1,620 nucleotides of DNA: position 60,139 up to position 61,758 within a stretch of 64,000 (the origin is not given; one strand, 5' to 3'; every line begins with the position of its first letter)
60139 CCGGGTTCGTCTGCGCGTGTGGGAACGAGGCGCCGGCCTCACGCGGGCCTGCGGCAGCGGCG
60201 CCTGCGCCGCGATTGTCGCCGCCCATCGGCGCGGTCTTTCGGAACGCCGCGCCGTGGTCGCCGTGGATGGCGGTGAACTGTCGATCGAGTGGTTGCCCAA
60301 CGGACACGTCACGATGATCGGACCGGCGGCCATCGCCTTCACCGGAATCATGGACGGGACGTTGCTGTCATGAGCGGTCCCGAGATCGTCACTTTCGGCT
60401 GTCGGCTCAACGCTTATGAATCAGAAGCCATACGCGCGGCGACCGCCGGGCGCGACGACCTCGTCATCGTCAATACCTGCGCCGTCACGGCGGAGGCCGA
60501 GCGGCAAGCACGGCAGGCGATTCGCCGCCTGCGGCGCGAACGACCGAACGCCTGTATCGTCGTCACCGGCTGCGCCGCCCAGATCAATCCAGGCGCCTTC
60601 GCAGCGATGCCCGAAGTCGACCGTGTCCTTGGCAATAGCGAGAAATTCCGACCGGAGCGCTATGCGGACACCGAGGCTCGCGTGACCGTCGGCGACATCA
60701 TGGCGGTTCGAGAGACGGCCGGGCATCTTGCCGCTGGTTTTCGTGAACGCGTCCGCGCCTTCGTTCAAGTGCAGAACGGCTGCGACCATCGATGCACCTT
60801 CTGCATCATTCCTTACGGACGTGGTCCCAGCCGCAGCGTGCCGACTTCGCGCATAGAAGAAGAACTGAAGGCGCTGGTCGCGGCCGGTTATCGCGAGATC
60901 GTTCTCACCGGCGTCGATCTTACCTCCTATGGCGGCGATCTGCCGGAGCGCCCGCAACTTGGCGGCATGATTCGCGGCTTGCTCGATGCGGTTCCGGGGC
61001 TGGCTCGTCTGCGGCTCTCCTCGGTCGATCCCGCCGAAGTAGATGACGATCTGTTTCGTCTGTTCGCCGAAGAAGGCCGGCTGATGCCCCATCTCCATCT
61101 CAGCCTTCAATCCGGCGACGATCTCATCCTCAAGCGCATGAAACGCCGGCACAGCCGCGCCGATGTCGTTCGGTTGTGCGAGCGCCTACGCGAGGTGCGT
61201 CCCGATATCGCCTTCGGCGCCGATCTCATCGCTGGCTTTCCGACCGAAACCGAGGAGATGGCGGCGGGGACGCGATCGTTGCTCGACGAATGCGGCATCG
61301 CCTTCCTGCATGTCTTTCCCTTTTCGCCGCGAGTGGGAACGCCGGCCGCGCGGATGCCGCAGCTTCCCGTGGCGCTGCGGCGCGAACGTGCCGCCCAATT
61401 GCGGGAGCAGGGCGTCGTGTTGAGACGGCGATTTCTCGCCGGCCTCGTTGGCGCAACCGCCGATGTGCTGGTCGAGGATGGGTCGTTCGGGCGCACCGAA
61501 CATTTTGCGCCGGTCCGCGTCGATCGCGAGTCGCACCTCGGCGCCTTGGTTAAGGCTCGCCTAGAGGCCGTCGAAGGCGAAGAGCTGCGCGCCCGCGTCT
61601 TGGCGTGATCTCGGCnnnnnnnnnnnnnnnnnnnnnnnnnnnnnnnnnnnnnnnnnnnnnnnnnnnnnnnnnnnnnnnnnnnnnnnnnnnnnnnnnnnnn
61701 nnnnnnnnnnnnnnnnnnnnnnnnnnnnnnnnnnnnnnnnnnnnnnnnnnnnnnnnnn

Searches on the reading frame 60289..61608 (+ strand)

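Call 6: search_protein_families(library=ncbifam, proteins=[window:60289-61608:+], max_evalue=1)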
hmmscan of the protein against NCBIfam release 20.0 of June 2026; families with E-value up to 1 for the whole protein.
window:60289-61608:+ (439 aa): 30 families (the best 25 are shown)
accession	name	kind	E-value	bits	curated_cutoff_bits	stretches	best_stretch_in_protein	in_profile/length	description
TIGR01579.1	MiaB-like-C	equivalog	4.4e-124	414.9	357.05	1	33-420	1-411/416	tRNA (N(6)-L-threonylcarbamoyladenosine(37)-C(2))-methylthiotransferase MtaB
TIGR00089.1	TIGR00089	subfamily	7e-98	328.2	251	1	33-435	4-429/429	MiaB/RimO family radical SAM methylthiotransferase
TIGR01574.1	miaB-methiolase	equivalog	5.3e-67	226.7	355.3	1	33-437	4-436/437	tRNA (N6-isopentenyl adenosine(37)-C2)-methylthiotransferase MiaB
TIGR01578.1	MiaB-like-B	hypoth_equivalog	1.5e-56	192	314.7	1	35-403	6-380/421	tRNA (N(6)-L-threonylcarbamoyladenosine(37)-C(2))-methylthiotransferase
NF010916.0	PRK14336.1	equivalog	3.7e-55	187.4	606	1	33-399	6-369/418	tRNA (N6-isopentenyl adenosine(37)-C2)-methylthiotransferase MiaB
TIGR01125.1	TIGR01125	equivalog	4.6e-54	184.1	356.95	1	55-398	36-380/432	30S ribosomal protein S12 methylthiotransferase RimO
TIGR04013.1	B12_SAM_MJ_1487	hypoth_equivalog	2.2e-16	59.7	251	1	152-362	147-362/382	TIGR04013 family B12-binding domain/radical SAM domain-containing protein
TIGR04014.1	B12_SAM_MJ_0865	equivalog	4.8e-12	45.4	360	1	157-352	161-353/434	methyl-coenzyme M reductase glutamine C-methyltransferase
TIGR04479.1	bcpD_PhpK_rSAM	subfamily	5.8e-11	41.4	600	1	161-336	246-410/504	PhpK family radical SAM P-methyltransferase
NF040546.1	rSAM_CUAEP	equivalog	2.8e-09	36.2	500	1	145-322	160-328/468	CUAEP/CCAEP-tail radical SAM (seleno)protein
TIGR04072.2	rSAM_ladder_B12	equivalog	4.9e-05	22.1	360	1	71-204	83-230/443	lipid biosynthesis B12-binding/radical SAM protein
TIGR01212.1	TIGR01212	equivalog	0.00068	18.8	180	1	255-345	128-215/302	tRNA modification radical SAM protein MnmL/YtqA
TIGR04107.1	rSAM_HutW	equivalog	0.0021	16.9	400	1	270-327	156-212/419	heme anaerobic degradation radical SAM methyltransferase ChuW/HutW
TIGR04428.1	B12_rSAM_trp_MT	equivalog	0.0047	15.3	500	1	159-329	219-393/558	tryptophan 2-C-methyltransferase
NF033712.0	B12_rSAM_KedN5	subfamily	0.0047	15.2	700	1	264-323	300-358/624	KedN5 family methylcobalamin-dependent radical SAM C-methyltransferase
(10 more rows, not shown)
